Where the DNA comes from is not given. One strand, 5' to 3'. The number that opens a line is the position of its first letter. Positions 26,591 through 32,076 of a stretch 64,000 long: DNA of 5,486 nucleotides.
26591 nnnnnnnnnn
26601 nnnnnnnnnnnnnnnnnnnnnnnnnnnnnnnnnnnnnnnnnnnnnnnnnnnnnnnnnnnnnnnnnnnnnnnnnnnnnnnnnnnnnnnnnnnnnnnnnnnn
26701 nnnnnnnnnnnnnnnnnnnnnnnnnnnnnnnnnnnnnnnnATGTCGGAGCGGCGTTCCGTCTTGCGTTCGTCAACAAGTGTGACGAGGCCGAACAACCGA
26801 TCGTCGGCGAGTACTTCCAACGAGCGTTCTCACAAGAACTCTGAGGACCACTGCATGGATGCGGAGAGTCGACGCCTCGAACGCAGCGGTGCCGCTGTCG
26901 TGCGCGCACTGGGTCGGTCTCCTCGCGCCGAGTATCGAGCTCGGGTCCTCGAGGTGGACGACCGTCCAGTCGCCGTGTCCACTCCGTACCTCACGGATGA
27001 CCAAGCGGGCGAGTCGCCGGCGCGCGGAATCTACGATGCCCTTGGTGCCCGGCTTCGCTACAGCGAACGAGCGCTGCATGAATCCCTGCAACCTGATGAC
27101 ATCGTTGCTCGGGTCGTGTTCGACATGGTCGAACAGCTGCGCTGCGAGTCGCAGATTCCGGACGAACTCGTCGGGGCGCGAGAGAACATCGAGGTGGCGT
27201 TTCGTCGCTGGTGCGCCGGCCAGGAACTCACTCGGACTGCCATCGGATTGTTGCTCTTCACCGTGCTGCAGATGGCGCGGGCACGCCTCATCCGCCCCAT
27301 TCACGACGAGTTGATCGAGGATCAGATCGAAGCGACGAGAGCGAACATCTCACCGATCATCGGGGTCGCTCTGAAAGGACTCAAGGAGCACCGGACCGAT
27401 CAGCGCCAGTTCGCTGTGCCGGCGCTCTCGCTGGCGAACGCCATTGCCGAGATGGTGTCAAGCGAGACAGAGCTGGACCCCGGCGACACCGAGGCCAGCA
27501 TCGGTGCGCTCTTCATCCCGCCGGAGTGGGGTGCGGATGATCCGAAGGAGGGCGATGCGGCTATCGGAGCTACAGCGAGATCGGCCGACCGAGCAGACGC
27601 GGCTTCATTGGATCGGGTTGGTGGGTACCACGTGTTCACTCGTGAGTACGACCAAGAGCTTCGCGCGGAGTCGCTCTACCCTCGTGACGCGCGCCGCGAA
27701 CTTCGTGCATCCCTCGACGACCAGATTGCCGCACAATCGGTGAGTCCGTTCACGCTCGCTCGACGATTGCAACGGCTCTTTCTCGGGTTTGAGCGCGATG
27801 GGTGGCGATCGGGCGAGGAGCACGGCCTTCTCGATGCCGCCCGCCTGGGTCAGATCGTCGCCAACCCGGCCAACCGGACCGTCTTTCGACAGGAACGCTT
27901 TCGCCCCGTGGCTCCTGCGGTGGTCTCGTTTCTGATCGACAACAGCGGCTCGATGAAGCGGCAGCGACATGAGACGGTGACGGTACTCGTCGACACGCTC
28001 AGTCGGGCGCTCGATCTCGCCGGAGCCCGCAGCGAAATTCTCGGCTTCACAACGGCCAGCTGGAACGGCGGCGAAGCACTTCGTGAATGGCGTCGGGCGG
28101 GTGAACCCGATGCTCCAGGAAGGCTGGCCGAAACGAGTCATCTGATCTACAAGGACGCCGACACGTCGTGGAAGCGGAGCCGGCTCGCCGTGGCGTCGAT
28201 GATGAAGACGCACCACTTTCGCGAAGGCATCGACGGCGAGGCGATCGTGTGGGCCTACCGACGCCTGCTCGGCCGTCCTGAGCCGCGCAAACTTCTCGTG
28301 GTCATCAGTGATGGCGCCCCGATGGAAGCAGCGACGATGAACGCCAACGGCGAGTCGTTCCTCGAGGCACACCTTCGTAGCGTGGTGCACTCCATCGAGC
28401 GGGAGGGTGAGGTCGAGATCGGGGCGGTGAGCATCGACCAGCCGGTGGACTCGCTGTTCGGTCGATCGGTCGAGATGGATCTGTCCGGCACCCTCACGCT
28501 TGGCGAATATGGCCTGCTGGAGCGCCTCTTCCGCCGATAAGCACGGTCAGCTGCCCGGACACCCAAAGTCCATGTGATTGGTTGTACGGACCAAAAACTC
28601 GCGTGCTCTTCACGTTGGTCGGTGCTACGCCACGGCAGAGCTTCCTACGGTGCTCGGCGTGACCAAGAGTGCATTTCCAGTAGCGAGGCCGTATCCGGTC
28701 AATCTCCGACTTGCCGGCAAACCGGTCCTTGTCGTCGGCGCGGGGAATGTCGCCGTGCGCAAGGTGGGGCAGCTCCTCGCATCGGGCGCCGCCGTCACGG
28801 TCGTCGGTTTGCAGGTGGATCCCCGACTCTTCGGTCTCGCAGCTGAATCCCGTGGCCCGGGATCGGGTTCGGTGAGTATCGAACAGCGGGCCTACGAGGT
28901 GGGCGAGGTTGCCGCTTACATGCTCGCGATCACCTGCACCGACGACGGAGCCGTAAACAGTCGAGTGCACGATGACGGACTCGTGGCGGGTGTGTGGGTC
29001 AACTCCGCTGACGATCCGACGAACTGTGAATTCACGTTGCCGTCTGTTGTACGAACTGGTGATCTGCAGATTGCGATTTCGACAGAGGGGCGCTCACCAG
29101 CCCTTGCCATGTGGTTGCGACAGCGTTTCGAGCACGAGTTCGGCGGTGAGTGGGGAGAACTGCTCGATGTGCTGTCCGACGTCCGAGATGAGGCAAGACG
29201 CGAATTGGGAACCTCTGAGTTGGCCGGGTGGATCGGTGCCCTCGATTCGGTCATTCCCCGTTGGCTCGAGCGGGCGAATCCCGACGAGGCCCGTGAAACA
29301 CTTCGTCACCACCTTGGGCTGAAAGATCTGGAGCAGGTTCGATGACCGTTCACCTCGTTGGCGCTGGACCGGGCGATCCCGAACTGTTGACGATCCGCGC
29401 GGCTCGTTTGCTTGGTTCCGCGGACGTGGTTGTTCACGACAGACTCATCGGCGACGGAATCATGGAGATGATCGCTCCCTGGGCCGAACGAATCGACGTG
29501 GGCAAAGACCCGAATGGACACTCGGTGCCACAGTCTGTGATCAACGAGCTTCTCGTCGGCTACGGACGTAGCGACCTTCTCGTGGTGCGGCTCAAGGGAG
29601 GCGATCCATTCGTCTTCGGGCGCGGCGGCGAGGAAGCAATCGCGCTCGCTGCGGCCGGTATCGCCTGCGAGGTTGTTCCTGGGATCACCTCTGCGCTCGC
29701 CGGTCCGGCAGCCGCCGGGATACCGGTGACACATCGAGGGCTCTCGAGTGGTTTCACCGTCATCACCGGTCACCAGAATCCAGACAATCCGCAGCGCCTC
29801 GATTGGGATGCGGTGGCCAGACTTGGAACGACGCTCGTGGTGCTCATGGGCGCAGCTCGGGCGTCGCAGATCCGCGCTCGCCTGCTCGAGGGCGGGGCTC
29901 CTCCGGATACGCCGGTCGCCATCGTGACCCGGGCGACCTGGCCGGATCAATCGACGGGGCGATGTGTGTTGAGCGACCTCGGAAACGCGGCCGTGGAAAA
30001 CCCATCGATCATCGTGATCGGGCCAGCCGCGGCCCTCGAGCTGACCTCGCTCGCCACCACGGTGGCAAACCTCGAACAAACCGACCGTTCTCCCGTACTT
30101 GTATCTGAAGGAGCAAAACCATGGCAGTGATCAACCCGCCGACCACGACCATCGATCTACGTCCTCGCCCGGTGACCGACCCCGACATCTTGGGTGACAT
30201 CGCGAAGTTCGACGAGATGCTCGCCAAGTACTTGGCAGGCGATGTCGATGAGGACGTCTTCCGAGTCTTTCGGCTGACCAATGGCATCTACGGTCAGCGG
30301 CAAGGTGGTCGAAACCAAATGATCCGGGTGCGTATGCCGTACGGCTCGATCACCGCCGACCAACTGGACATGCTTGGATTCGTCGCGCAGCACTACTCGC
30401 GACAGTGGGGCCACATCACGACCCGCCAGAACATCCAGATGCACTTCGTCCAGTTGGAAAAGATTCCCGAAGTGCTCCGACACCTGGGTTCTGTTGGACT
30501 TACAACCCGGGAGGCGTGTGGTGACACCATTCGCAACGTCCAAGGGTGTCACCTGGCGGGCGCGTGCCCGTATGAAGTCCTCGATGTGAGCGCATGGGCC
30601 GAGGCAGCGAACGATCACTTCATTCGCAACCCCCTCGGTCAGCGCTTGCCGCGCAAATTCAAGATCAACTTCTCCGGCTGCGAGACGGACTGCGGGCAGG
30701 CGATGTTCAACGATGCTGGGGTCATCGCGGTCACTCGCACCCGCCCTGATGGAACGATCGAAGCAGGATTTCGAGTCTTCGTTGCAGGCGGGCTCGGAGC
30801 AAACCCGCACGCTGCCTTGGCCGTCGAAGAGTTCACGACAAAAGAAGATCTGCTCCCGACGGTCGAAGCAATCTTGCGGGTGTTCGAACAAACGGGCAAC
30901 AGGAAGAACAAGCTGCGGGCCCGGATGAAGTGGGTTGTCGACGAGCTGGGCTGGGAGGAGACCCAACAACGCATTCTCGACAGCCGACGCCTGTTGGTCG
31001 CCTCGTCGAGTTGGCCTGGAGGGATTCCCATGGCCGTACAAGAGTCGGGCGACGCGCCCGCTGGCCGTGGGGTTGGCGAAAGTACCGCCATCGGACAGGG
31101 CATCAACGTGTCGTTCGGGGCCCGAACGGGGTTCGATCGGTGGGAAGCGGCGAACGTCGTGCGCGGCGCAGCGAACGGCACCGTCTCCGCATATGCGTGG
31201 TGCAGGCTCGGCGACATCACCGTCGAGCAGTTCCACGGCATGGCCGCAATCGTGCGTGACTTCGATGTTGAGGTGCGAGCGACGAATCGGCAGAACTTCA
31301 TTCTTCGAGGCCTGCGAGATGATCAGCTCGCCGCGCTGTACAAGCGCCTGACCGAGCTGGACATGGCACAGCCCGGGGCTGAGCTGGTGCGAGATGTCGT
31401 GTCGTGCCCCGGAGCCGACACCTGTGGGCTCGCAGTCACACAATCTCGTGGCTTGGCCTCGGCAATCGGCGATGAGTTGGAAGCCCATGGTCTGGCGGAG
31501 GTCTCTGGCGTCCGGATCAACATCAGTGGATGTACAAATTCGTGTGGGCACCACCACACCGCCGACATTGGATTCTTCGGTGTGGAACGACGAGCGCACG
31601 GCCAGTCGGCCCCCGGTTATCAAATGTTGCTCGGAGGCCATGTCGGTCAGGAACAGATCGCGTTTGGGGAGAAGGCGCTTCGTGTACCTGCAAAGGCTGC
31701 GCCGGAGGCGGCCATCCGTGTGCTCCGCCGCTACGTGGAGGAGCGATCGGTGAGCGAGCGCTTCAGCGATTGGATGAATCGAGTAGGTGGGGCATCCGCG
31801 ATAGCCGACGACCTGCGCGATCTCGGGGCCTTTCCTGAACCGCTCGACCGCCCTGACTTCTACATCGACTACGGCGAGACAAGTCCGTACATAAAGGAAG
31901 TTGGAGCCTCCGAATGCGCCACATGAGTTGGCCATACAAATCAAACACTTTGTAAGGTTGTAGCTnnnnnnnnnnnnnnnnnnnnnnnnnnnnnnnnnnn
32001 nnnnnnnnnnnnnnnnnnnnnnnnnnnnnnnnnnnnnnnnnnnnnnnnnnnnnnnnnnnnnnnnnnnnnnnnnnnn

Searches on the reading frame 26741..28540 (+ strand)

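Call 20: search_protein_families(library=pfam, proteins=[window:26741-28540:+], max_evalue=0.0001)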
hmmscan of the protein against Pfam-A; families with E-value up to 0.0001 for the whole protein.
window:26741-28540:+ (599 aa): 2 families
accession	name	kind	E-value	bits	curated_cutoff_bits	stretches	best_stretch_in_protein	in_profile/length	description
PF11775.14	CobT_C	-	8.9e-47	160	21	1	381-569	1-189/220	Cobalamin biosynthesis protein CobT VWA domain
PF06213.17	CobT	-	3.5e-16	60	26.1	1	48-235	9-201/276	Cobalamin biosynthesis protein CobT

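Call 22: search_protein_families(library=ncbifam, proteins=[window:26741-28540:+], max_evalue=1e-10)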
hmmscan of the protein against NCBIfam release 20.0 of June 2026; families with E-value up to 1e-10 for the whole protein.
window:26741-28540:+ (599 aa): 1 family
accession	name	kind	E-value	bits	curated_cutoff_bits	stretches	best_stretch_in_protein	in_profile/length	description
TIGR01651.1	CobT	equivalog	2.2e-83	281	759.05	1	268-578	269-578/600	cobaltochelatase subunit CobT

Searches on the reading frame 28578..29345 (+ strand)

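Call 20: search_protein_families(library=pfam, proteins=[window:28578-29345:+], max_evalue=0.0001)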
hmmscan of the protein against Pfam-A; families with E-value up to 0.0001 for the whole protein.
window:28578-29345:+ (255 aa): 2 families
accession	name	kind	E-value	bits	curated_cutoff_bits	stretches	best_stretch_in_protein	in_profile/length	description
PF13241.12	NAD_binding_7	-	2.2e-23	83.2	22.1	1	42-156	2-104/104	Putative NAD(P)-binding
PF14824.11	Sirohm_synth_M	-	4.7e-09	36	25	1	161-185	2-26/28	Sirohaem biosynthesis protein central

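Call 22: search_protein_families(library=ncbifam, proteins=[window:28578-29345:+], max_evalue=1e-10)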
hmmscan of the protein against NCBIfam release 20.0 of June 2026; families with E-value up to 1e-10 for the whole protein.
window:28578-29345:+ (255 aa): 4 families
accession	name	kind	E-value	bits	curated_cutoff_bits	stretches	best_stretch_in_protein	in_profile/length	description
NF007922.1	PRK10637.1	equivalog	6.1e-34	117.7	400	1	39-212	2-171/450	siroheme synthase CysG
TIGR01470.1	cysG_Nterm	subfamily_domain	3.4e-32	111.8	62.3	1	39-244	1-202/205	siroheme synthase, N-terminal domain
NF005222.0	PRK06718.1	equivalog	1.5e-25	90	204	1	39-206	3-163/203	NAD(P)-binding protein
NF005223.0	PRK06719.1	equivalog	1.9e-14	53.7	223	1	39-184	5-140/157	precorrin-2 dehydrogenase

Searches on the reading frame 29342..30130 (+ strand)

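Call 20: search_protein_families(library=pfam, proteins=[window:29342-30130:+], max_evalue=0.0001)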
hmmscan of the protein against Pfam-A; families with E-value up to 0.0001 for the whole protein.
window:29342-30130:+ (262 aa): 1 family
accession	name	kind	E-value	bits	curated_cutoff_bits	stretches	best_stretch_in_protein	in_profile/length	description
PF00590.25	TP_methylase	-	4.8e-50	170.9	27.8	1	2-213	1-211/212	Tetrapyrrole (Corrin/Porphyrin) Methylases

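Call 22: search_protein_families(library=ncbifam, proteins=[window:29342-30130:+], max_evalue=1e-10)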
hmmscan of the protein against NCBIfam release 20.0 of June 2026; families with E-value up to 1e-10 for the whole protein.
window:29342-30130:+ (262 aa): 8 families
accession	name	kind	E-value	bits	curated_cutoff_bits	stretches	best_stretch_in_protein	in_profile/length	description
TIGR01469.1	cobA_cysG_Cterm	equivalog_domain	3.1e-86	289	185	1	2-232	2-236/238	uroporphyrinogen-III C-methyltransferase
NF004790.0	PRK06136.1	subfamily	1.1e-85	287.2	198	1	2-235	5-242/250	uroporphyrinogen-III C-methyltransferase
NF007922.1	PRK10637.1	equivalog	7.3e-81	272.4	400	1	2-229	218-448/450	siroheme synthase CysG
NF005524.0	PRK07168.1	equivalog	2e-45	155.2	603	1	3-232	5-237/474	uroporphyrin-III C-methyltransferase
TIGR01465.1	cobM_cbiF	equivalog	5.8e-41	140.4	259.65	1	3-231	1-228/247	precorrin-4 C(11)-methyltransferase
NF012017.0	PRK15473.1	equivalog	1.5e-27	96.5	408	1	2-217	9-219/257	cobalt-precorrin-4 methyltransferase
TIGR01467.1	cobI_cbiL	equivalog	8.8e-13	48.2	163.25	0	2-32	2-32/230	precorrin-2 C(20)-methyltransferase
NF004647.0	PRK05990.1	equivalog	4.8e-12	45.8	271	0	6-32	11-37/245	precorrin-2 C(20)-methyltransferase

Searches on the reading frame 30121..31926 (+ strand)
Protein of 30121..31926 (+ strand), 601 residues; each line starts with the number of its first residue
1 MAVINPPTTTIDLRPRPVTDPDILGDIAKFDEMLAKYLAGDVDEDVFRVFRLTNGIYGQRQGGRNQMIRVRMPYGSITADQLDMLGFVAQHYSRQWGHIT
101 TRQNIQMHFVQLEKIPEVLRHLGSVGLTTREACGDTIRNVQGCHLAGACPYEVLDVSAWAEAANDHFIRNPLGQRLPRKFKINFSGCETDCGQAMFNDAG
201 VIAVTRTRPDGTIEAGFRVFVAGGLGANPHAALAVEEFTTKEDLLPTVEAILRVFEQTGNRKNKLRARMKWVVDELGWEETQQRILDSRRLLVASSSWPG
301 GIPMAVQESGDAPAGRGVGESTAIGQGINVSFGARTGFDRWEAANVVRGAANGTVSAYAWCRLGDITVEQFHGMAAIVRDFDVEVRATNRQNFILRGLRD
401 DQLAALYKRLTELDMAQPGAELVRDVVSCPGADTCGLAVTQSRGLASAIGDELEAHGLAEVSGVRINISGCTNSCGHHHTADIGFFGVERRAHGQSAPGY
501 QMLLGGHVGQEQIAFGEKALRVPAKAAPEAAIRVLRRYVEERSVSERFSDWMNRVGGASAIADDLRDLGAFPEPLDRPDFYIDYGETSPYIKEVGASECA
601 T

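Call 20: search_protein_families(library=pfam, proteins=[window:30121-31926:+], max_evalue=0.0001)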
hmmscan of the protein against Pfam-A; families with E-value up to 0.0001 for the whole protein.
window:30121-31926:+ (601 aa): 2 families
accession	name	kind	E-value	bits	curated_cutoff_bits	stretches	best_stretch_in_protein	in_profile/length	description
PF01077.27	NIR_SIR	-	9.1e-59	197.9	27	2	133-285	1-150/158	Nitrite and sulphite reductase 4Fe-4S domain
PF03460.22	NIR_SIR_ferr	-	2.1e-28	98.3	24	2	57-123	1-67/69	Nitrite/Sulfite reductase ferredoxin-like half domain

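Call 22: search_protein_families(library=ncbifam, proteins=[window:30121-31926:+], max_evalue=1e-10)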
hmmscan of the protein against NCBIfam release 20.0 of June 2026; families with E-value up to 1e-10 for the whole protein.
window:30121-31926:+ (601 aa): 11 families
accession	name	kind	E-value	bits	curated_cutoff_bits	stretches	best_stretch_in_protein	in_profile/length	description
NF007126.0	PRK09567.1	equivalog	1.2e-68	231.8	523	2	55-280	106-331/595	NirA family protein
NF007125.0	PRK09566.1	equivalog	7.7e-66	222.6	594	2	55-285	55-286/513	ferredoxin--nitrite reductase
NF010029.0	PRK13504.1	equivalog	2.9e-52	177.8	457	3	370-561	379-567/575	NADPH-dependent assimilatory sulfite reductase hemoprotein subunit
TIGR02374.1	nitri_red_nirB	equivalog_domain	1.7e-39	135.9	578.35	2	70-289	564-765/794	nitrite reductase large subunit NirB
TIGR02435.1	CobG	equivalog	1.4e-37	129.6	234.8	1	62-489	14-385/388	precorrin-3B synthase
TIGR02041.1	CysI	equivalog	2.8e-34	118.5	756.55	1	370-556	357-539/541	assimilatory sulfite reductase (NADPH) hemoprotein subunit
TIGR02042.1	sir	equivalog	9.8e-34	116.4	731.5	1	374-556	391-570/581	sulfite reductase, ferredoxin dependent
NF011565.0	PRK14989.1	subfamily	5e-27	94.3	883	1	68-262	567-747/847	nitrite reductase large subunit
TIGR02912.1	sulfite_red_C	equivalog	7e-19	68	324.1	1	65-209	20-166/314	sulfite reductase subunit C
TIGR02066.1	dsrB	equivalog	1.5e-18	67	341.5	0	69-210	34-174/341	dissimilatory-type sulfite reductase subunit beta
TIGR02064.1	dsrA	equivalog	1.8e-12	46.9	392.85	0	66-204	82-222/402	dissimilatory-type sulfite reductase subunit alpha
